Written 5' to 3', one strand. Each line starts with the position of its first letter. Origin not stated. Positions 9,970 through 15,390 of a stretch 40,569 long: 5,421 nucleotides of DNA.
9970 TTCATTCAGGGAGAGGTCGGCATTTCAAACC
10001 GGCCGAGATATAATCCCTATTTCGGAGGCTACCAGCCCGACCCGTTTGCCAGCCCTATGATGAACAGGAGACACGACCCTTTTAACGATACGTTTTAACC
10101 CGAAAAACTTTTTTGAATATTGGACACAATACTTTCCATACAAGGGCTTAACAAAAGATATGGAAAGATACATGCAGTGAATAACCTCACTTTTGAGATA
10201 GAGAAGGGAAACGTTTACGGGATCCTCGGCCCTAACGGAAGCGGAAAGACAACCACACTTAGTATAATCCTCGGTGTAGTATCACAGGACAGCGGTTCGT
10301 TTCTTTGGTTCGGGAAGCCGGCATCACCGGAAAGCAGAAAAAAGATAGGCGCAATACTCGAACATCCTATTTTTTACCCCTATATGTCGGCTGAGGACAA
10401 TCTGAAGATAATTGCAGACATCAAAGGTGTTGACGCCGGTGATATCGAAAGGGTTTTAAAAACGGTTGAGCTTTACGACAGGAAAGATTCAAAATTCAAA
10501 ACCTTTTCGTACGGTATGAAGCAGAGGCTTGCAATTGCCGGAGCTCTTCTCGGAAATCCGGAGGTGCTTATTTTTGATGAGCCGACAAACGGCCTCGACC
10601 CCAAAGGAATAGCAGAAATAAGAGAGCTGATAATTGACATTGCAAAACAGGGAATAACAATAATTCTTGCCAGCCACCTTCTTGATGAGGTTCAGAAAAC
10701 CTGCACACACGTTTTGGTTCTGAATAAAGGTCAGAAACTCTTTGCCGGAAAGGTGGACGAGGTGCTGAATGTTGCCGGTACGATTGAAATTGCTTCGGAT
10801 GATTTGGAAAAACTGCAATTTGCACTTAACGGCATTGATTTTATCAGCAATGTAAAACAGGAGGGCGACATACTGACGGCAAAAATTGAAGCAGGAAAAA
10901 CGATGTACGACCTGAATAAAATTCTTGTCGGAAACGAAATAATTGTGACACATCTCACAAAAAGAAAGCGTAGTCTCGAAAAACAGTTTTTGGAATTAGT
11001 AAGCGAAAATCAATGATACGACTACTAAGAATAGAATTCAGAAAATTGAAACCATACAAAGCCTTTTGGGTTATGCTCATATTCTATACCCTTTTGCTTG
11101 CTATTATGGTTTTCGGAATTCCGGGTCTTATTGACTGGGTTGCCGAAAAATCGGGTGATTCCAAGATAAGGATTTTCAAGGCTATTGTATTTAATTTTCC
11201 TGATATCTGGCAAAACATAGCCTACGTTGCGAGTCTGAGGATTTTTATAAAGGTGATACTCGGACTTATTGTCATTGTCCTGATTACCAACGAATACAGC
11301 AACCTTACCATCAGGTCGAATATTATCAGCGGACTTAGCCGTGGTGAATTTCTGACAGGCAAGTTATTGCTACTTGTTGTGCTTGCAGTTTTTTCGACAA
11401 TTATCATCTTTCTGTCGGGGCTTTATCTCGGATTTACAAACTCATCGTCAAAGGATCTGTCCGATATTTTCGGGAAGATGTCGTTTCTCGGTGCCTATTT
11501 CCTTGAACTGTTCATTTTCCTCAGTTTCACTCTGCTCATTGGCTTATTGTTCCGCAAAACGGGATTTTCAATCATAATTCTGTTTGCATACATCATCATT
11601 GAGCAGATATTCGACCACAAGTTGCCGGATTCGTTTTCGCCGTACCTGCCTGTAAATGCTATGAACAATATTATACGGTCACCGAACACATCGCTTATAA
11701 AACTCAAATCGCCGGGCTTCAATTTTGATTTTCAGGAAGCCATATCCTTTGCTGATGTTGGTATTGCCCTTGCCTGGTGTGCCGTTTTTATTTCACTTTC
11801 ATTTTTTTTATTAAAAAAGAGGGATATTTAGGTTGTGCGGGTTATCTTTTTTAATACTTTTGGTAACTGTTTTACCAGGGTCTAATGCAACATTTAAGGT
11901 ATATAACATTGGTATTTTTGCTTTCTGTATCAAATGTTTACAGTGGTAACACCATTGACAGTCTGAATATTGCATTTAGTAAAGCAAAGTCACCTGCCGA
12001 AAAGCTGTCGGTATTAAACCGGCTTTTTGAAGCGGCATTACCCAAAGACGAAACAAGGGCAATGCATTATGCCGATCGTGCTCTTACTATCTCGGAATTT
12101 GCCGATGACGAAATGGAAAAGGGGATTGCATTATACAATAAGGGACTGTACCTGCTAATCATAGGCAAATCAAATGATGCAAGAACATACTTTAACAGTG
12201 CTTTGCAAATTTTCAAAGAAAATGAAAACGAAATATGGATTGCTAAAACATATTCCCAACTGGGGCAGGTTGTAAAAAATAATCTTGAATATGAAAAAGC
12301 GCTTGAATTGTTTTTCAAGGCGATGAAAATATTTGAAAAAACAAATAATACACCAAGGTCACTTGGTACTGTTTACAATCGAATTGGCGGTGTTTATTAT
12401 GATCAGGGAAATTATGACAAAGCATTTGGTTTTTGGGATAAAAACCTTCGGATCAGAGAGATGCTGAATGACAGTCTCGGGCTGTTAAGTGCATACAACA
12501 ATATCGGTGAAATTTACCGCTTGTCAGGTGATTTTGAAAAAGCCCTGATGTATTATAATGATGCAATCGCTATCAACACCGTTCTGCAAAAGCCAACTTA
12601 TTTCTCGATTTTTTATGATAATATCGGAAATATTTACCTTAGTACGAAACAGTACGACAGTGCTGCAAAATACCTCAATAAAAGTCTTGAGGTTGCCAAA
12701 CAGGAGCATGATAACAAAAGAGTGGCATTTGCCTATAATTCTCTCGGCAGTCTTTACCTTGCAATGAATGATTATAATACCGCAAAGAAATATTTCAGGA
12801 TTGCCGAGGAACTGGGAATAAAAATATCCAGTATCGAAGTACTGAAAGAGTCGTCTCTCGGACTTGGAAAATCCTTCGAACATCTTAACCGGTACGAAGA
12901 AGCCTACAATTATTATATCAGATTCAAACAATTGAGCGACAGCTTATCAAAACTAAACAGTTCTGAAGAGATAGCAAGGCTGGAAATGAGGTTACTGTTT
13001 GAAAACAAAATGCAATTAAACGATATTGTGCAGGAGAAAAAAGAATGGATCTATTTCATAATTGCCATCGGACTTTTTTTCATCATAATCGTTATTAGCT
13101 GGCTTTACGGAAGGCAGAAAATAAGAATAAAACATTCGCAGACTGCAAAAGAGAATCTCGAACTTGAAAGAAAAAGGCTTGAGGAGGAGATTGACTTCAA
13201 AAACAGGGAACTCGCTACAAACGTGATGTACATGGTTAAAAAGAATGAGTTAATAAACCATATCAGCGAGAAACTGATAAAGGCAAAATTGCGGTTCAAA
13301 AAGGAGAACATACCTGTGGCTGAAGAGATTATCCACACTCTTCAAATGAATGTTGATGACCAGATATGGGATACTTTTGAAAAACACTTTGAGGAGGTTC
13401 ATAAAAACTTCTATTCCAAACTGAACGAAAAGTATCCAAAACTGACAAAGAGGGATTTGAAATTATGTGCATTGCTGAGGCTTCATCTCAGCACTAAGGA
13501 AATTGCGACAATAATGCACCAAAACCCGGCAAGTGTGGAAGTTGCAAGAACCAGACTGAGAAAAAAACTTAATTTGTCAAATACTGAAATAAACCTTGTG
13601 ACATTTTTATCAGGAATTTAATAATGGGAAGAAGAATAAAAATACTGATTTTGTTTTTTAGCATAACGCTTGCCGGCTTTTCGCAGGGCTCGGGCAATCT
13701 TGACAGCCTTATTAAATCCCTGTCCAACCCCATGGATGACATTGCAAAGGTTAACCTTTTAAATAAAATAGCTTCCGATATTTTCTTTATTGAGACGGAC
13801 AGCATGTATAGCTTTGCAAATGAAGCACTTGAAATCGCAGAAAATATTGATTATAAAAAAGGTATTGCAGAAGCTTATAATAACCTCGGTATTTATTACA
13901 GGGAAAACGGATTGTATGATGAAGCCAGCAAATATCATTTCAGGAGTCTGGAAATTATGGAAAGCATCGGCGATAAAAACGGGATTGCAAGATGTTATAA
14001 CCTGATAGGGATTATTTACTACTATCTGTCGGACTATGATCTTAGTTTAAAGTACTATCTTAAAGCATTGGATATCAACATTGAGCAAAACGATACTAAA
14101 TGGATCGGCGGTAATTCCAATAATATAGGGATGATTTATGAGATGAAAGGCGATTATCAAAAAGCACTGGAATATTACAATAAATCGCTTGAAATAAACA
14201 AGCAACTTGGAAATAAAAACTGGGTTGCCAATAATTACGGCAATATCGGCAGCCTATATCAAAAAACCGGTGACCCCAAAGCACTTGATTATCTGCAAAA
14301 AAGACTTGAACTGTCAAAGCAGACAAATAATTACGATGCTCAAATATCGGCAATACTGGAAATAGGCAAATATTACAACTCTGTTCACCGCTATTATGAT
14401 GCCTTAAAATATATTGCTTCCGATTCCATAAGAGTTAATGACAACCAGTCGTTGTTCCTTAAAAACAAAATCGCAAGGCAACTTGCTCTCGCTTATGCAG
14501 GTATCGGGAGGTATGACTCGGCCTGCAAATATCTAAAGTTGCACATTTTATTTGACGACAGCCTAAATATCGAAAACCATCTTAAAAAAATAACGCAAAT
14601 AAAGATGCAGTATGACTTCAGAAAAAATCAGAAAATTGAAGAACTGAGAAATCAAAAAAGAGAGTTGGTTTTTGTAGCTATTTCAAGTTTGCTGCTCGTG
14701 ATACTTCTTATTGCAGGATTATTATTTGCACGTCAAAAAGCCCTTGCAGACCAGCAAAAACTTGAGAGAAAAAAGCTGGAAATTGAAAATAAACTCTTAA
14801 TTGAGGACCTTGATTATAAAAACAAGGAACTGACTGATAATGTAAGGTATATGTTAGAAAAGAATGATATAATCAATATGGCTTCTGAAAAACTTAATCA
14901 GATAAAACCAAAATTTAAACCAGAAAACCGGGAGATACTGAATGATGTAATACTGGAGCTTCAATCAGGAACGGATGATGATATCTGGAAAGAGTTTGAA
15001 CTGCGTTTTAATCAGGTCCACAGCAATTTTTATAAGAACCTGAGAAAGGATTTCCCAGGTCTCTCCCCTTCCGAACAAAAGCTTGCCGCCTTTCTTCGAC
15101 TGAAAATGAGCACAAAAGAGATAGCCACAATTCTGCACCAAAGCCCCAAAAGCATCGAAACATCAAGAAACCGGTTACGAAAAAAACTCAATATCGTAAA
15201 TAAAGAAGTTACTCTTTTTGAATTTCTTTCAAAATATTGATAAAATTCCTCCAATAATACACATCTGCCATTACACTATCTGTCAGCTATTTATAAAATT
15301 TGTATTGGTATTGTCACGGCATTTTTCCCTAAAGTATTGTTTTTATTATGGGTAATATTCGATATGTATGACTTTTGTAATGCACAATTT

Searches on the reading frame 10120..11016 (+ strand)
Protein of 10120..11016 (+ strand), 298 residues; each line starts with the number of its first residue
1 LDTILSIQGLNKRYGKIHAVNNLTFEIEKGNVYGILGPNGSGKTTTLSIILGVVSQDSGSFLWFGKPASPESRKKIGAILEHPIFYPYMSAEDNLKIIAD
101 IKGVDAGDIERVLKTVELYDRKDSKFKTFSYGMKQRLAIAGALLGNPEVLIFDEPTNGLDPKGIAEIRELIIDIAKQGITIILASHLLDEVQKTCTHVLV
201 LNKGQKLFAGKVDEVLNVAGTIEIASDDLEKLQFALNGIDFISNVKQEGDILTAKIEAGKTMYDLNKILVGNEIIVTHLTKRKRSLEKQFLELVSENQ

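Call 79: search_protein_families(library=pfam, proteins=[window:10120-11016:+], max_evalue=0.00001)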
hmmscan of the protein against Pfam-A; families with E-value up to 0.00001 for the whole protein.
window:10120-11016:+ (298 aa): 2 families
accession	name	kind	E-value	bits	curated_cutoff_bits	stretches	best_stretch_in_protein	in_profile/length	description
PF00005.33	ABC_tran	-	1.6e-31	110.1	25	1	20-157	1-137/137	ABC transporter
PF13304.12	AAA_21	-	1.3e-18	68.6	27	1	112-186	221-298/304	AAA domain, putative AbiEii toxin, Type IV TA system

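Call 80: search_protein_families(library=ncbifam, proteins=[window:10120-11016:+], max_evalue=0.00001)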
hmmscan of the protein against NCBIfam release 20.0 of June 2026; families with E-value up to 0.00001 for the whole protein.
window:10120-11016:+ (298 aa): 180 families (the best 25 are shown)
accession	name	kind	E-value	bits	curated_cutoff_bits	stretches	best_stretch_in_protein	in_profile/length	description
TIGR03740.1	galliderm_ABC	subfamily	2.3e-66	223.7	309.75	1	5-214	1-210/223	lantibiotic protection ABC transporter ATP-binding subunit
TIGR01188.1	drrA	subfamily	3e-53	181.1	312.45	1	12-294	1-301/302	daunorubicin resistance ABC transporter, ATP-binding protein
TIGR03522.1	GldA_ABC_ATP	equivalog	3.6e-52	177.7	402.6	1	6-293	4-300/301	gliding motility-associated ABC transporter ATP-binding subunit GldA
NF010060.0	PRK13537.1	equivalog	9.3e-46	156.1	521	1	3-260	14-279/314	nodulation factor ABC transporter ATP-binding protein NodI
TIGR03864.1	PQQ_ABC_ATP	hypoth_equivalog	3.7e-40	137.8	302.25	1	5-222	2-226/236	ABC transporter, ATP-binding subunit, PQQ-dependent alcohol dehydrogenase system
NF010059.0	PRK13536.1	equivalog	4.9e-39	134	549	1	5-233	44-282/342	nodulation factor ABC transporter ATP-binding protein NodI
NF033858.1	ABC2_perm_RbbA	equivalog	8e-39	133.2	1050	1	4-221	266-490/909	ribosome-associated ATPase/putative transporter RbbA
TIGR01288.1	nodI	equivalog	8.5e-38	130.1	424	1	5-234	5-244/303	nodulation factor ABC transporter ATP-binding protein NodI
TIGR04406.1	LPS_export_lptB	equivalog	1.4e-37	129.3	240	1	5-217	2-224/239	LPS export ABC transporter ATP-binding protein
NF047568.1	PSM_export_PmtC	equivalog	3.9e-37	128.3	375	1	7-293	3-284/290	phenol-soluble modulin export ABC transporter ATP-binding protein PmtC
NF010157.0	PRK13636.1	equivalog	4.1e-36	124.6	463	1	2-218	3-232/285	cobalt transporter ATP-binding subunit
TIGR04521.1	ECF_ATPase_2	equivalog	1.5e-34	119.4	330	2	109-223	124-240/279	energy-coupling factor transporter ATPase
TIGR04520.1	ECF_ATPase_1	equivalog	2.4e-33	115.7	315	1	7-223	3-231/269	energy-coupling factor transporter ATPase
TIGR03411.1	urea_trans_UrtD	equivalog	1.3e-32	113.4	304.1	1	4-219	2-233/242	urea ABC transporter ATP-binding protein UrtD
TIGR03410.1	urea_trans_UrtE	equivalog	6.7e-32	110.8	285.8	1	5-215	1-219/230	urea ABC transporter ATP-binding subunit UrtE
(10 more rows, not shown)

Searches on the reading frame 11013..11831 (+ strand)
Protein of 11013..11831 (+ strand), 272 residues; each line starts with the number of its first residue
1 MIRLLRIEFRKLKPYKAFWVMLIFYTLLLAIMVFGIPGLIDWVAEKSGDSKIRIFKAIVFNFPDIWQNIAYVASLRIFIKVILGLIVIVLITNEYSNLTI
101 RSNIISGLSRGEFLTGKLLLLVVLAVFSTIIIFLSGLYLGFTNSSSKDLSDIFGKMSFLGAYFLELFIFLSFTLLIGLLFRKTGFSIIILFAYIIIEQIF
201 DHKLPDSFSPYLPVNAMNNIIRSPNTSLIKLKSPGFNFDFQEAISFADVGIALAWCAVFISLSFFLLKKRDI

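Call 79: search_protein_families(library=pfam, proteins=[window:11013-11831:+], max_evalue=0.00001)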
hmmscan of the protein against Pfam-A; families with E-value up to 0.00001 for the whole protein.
window:11013-11831:+ (272 aa): 2 families
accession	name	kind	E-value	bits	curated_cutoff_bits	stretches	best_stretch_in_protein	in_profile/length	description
PF12679.13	ABC2_membrane_2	-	1.7e-13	50.9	27.2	1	4-272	3-283/283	ABC-2 family transporter protein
PF12730.13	ABC2_membrane_4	-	1.1e-09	38.9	27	1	4-196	1-178/179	ABC-2 family transporter protein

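Call 80: search_protein_families(library=ncbifam, proteins=[window:11013-11831:+], max_evalue=0.00001)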
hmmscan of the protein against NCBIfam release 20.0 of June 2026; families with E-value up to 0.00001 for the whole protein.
window:11013-11831:+ (272 aa): 0 families

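Call 81: search_solved_structures(query=window:11013-11831:+, max_evalue=0.01)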
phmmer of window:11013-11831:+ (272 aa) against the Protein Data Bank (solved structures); distinct sequences matched with E-value up to 0.01: 0.

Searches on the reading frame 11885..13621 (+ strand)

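Call 79: search_protein_families(library=pfam, proteins=[window:11885-13621:+], max_evalue=0.00001)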
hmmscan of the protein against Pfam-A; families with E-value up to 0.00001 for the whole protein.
window:11885-13621:+ (578 aa): 11 families
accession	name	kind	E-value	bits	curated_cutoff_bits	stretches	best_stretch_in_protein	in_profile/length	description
PF13424.12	TPR_12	-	5.8e-41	139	30.1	2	161-230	3-74/77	Tetratricopeptide repeat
PF00515.34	TPR_1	-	9e-30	101.7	27.8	1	203-231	3-31/34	Tetratricopeptide repeat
PF07719.23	TPR_2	-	8.7e-25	85.2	27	0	243-271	3-31/34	Tetratricopeptide repeat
PF13181.12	TPR_8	-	1.1e-20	72.4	25.7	0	202-231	2-31/34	Tetratricopeptide repeat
PF13374.12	TPR_10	-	4.1e-19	68.4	27.5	0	162-194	3-35/42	Tetratricopeptide repeat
PF17874.7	TPR_MalT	-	2.2e-15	57.2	45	2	56-195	17-156/336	MalT-like TPR region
PF13176.12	TPR_7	-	4.4e-14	51.7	27.9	0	203-229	1-27/36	Tetratricopeptide repeat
PF13432.12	TPR_16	-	4.7e-11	43.4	32.7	0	287-340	3-50/65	Tetratricopeptide repeat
PF13428.12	TPR_14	-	4.9e-11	42.6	23.5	0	206-230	6-30/44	Tetratricopeptide repeat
PF14938.12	SNAP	-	2.5e-08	34.2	25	0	96-186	90-180/282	Soluble NSF attachment protein, SNAP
PF13174.12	TPR_6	-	3e-07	31.1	26.3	0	323-348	2-27/33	Tetratricopeptide repeat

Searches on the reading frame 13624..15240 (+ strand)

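Call 79: search_protein_families(library=pfam, proteins=[window:13624-15240:+], max_evalue=0.00001)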
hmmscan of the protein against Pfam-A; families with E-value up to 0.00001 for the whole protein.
window:13624-15240:+ (538 aa): 9 families
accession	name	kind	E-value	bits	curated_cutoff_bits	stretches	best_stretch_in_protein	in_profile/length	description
PF13424.12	TPR_12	-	1.3e-34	118.6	30.1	3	81-151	2-74/77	Tetratricopeptide repeat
PF00515.34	TPR_1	-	6e-19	67.4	27.8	1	166-193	5-32/34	Tetratricopeptide repeat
PF07719.23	TPR_2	-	2.5e-15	55.7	27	1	166-194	5-33/34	Tetratricopeptide repeat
PF13176.12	TPR_7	-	2.5e-15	55.6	27.9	0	167-197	4-34/36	Tetratricopeptide repeat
PF13374.12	TPR_10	-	7.3e-15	54.9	27.5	0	82-113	2-33/42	Tetratricopeptide repeat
PF13181.12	TPR_8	-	1.9e-14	52.9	25.7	0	166-194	5-33/34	Tetratricopeptide repeat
PF14938.12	SNAP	-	1.6e-07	31.5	25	0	82-191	35-144/282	Soluble NSF attachment protein, SNAP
PF24885.1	TPR_NPHP3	-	1.1e-06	28.7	100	0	72-152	88-171/239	Nephrocystin-3 TPR domain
PF13432.12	TPR_16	-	9.3e-06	26.4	32.7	0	167-191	36-60/65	Tetratricopeptide repeat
